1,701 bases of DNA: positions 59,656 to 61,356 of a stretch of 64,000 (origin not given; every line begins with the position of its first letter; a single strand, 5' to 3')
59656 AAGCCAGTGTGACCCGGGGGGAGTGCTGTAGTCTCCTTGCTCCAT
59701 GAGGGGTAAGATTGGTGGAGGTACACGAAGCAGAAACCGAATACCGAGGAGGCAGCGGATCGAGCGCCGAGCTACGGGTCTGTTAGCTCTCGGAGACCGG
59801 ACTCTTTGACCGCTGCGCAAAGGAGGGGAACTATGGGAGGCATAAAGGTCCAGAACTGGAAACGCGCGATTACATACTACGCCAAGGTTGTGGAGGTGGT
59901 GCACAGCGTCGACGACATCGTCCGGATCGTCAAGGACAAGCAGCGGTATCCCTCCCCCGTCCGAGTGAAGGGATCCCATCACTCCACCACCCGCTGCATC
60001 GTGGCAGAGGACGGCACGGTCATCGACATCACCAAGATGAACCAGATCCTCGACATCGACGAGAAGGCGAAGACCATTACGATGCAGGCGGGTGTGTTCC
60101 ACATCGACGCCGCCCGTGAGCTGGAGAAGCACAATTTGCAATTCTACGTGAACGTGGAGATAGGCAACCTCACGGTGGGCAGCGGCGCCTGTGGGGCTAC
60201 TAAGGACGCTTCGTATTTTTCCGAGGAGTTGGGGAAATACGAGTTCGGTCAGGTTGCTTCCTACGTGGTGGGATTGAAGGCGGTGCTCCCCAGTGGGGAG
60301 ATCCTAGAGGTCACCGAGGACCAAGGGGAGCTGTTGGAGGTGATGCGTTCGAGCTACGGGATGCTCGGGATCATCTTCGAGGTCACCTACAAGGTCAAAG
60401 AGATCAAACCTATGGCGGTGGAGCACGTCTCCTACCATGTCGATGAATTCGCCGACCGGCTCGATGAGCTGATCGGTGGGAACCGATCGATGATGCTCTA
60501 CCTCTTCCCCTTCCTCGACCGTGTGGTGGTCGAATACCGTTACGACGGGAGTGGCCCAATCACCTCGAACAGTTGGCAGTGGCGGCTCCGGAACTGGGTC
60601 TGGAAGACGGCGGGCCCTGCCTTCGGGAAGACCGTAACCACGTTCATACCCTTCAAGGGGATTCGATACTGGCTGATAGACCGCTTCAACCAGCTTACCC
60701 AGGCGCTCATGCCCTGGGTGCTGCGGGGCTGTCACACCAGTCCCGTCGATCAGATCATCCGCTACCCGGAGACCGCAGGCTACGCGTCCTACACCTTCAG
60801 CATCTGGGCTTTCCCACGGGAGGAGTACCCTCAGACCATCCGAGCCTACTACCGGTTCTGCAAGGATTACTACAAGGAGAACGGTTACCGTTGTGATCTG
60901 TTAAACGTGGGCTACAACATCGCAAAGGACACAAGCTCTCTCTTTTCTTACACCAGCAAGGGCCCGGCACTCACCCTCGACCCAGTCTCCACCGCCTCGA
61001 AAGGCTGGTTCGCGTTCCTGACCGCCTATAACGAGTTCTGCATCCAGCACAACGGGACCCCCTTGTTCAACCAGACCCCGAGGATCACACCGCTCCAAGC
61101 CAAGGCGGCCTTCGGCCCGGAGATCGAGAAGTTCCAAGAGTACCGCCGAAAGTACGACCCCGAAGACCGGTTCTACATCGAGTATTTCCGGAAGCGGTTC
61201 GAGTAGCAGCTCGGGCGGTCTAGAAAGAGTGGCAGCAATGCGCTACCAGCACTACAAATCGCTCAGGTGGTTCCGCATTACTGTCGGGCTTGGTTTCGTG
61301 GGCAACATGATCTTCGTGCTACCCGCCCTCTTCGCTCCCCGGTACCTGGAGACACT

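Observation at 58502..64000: Compositionally distinct redox operon: FAD oxidase, duplicated 4-TM protein, di-haem cytochrome c, EthD-like protein, preceded by a Cys-rich hypothetical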

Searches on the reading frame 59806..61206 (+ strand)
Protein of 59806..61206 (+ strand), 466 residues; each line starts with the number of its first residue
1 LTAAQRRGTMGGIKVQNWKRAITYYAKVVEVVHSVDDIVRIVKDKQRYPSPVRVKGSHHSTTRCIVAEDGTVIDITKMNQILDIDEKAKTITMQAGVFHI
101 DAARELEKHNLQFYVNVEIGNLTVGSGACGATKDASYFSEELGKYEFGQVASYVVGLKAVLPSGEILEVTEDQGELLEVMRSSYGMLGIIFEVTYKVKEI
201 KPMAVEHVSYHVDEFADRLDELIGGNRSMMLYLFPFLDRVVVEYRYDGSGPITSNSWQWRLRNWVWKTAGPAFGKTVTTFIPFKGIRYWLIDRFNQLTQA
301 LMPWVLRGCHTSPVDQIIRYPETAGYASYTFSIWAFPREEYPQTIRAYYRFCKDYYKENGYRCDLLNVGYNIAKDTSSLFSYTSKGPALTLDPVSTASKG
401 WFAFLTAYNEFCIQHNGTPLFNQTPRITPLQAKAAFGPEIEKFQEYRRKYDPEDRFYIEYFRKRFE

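Call 6: search_protein_families(library=pfam, proteins=[window:59806-61206:+], max_evalue=0.01)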
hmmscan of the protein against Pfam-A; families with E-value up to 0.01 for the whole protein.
window:59806-61206:+ (466 aa): 2 families
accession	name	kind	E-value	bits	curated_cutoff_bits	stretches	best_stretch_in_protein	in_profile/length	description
PF01565.28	FAD_binding_4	-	9e-20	71.2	26.4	1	27-169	2-138/139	FAD binding domain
PF04030.19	ALO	-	9.2e-05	22.7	23.1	1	205-463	13-257/258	D-arabinono-1,4-lactone oxidase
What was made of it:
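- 59833..61206 (+): VAO/PCMH-family flavoenzyme of the aldonolactone-oxidase branch, 457 aa from the ATG behind AGGAGG (the longest ORF starts at TTG 59806). No signal peptide. Probable covalent His-FAD (GSHHS). Pfam FAD_binding_4 71 bits, ALO 22.7 vs cutoff 23.1 (call 6).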

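Call 7: search_protein_families(library=ncbifam, proteins=[window:59806-61206:+], max_evalue=0.01)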
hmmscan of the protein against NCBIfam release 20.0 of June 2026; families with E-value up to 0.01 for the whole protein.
window:59806-61206:+ (466 aa): 8 families
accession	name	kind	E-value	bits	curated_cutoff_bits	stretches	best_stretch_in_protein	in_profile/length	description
TIGR01678.1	FAD_lactone_ox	subfamily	8.1e-24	84.3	396.8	1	13-457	2-436/438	sugar 1,4-lactone oxidase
TIGR01679.1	bact_FAD_ox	subfamily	7.2e-21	74.6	292.25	1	22-241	8-216/419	FAD-linked oxidoreductase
TIGR00387.1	glcD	equivalog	7e-16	58.1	567.9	1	35-203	7-176/413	glycolate oxidase subunit GlcD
NF053785.1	DcplphribOxDprE1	equivalog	2.4e-15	56.7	500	2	14-240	4-223/449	decaprenylphosphoryl-beta-D-ribose oxidase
TIGR01677.1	pln_FAD_oxido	subfamily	6.7e-10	38.1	383.1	1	29-247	37-259/560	FAD-dependent oxidoreductase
TIGR01676.1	GLDHase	equivalog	1.6e-09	37.1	458.25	1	15-242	51-270/541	L-galactonolactone dehydrogenase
NF049975.1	2HglutDHaseYdiJ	equivalog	9.7e-08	30.2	1350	1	64-202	92-225/1018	D-2-hydroxyglutarate dehydrogenase YdiJ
NF008408.0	PRK11230.1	equivalog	3e-06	26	897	1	30-203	63-232/499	glycolate oxidase subunit GlcD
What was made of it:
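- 59833..61206 (+): TIGR01678, DprE1 and GLDH models all score far below their cutoffs (call 7).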

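Call 24: search_solved_structures(query=window:59833-61206:+, max_evalue=0.001)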
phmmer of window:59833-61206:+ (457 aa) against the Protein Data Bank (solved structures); distinct sequences matched with E-value up to 0.001: 13.
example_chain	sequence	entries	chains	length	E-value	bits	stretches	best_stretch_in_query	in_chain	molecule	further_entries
8qmy_A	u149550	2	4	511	5.5e-10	41.9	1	8-233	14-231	ancestral L-galactono-1,4-lactone dehydrogenase | L-galactono-1,4-lactone dehydrogenase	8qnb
8qnr_A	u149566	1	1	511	5.5e-10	41.9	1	8-233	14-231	L-galactono-1,4-lactone dehydrogenase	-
8qnc_A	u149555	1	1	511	9.3e-10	41.1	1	8-233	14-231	L-galactono-1,4-lactone dehydrogenase: A113G variant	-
7qh2_C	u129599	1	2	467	1e-08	37.7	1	13-161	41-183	Lactate dehydrogenase (NAD(+),ferredoxin) subunit LctD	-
2vfr_A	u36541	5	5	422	8.6e-08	34.6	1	2-186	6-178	XYLITOL OXIDASE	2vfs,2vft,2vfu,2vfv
7sml_A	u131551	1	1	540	2.6e-07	33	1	6-233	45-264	L-GALACTONO-1,4-LACTONE DEHYDROGENASE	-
7a24_z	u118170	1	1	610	3.9e-07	32.5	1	7-233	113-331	GLDH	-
9p1p_A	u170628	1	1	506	2.1e-06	30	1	16-133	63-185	Flavin-dependent oxidase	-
9qgz_A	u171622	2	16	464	5.5e-06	28.7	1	61-200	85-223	Glycolate oxidase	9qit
2uuu_A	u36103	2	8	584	0.00011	24.4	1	20-211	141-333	ALKYLDIHYDROXYACETONEPHOSPHATE SYNTHASE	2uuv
2bvf_A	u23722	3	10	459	0.00013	24.2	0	41-228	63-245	6-HYDROXY-D-NICOTINE OXIDASE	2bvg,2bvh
9ffk_A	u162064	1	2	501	0.0006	22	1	24-159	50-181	FAD-binding oxidoreductase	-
9fge_A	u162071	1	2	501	0.00079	21.6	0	24-159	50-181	FAD-binding oxidoreductase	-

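Call 67: search_solved_structures(query=window:59833-61206:+, max_evalue=0.000001, show_alignments=5)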
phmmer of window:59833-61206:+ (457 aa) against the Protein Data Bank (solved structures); distinct sequences matched with E-value up to 0.000001: 7.
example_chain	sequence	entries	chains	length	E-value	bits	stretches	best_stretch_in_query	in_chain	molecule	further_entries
8qmy_A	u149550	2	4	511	5.5e-10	41.9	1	8-233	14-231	ancestral L-galactono-1,4-lactone dehydrogenase | L-galactono-1,4-lactone dehydrogenase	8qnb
8qnr_A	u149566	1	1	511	5.5e-10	41.9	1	8-233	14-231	L-galactono-1,4-lactone dehydrogenase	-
8qnc_A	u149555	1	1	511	9.3e-10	41.1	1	8-233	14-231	L-galactono-1,4-lactone dehydrogenase: A113G variant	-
7qh2_C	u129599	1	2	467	1e-08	37.7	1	13-161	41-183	Lactate dehydrogenase (NAD(+),ferredoxin) subunit LctD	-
2vfr_A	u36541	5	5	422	8.6e-08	34.6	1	2-186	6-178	XYLITOL OXIDASE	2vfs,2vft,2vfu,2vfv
7sml_A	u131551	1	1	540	2.6e-07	33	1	6-233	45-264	L-GALACTONO-1,4-LACTONE DEHYDROGENASE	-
7a24_z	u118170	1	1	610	3.9e-07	32.5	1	7-233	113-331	GLDH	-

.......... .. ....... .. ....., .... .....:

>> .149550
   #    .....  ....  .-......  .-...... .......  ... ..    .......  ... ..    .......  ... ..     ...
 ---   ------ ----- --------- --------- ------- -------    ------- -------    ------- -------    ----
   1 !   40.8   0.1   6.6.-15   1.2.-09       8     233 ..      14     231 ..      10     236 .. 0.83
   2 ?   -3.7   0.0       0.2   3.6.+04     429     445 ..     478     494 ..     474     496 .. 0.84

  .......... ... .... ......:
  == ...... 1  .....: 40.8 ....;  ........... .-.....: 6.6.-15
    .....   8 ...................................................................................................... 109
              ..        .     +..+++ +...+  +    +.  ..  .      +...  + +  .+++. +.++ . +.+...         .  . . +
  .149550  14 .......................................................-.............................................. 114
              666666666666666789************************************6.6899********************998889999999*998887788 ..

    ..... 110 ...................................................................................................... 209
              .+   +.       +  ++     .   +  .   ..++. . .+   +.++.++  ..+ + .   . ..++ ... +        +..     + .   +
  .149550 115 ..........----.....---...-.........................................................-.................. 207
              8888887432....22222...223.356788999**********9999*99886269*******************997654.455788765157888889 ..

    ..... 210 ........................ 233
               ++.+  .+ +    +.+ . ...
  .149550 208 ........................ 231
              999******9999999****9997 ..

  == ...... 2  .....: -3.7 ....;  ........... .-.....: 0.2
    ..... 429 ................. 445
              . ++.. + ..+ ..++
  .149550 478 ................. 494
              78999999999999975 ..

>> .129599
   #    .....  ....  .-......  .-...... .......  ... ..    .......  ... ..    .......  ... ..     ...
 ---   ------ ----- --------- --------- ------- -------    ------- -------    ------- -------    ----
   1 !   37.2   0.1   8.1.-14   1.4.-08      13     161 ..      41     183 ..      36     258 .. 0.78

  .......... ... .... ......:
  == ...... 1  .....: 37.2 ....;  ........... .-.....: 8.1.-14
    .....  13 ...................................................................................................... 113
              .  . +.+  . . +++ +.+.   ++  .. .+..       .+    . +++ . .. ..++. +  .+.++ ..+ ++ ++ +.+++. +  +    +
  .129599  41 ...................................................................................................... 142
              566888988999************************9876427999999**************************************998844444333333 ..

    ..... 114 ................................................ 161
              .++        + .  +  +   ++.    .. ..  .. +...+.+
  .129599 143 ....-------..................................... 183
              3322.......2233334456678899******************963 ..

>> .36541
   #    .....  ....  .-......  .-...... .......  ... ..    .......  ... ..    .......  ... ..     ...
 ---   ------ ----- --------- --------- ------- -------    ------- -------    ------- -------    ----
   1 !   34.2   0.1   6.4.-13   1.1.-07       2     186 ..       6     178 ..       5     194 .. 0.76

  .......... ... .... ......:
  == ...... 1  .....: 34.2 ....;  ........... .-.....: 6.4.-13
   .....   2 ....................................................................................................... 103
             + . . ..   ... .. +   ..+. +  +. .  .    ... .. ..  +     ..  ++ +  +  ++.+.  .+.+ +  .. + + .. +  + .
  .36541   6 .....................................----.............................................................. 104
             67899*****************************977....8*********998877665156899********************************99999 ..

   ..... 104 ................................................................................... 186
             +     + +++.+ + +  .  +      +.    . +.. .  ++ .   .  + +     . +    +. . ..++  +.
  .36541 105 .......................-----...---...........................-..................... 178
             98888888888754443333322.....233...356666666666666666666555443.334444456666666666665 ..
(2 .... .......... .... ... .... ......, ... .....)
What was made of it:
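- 59833..61206 (+): Best solved relatives are GLDH 8qmy and xylitol oxidase 2vfr (calls 24, 67).
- The best solved relatives of the flavoenzyme are L-galactono-1,4-lactone dehydrogenases (calls 24, 67), which from established knowledge use cytochrome c.
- Tried and rejected: That part of the alignment is unreliable (call 67).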
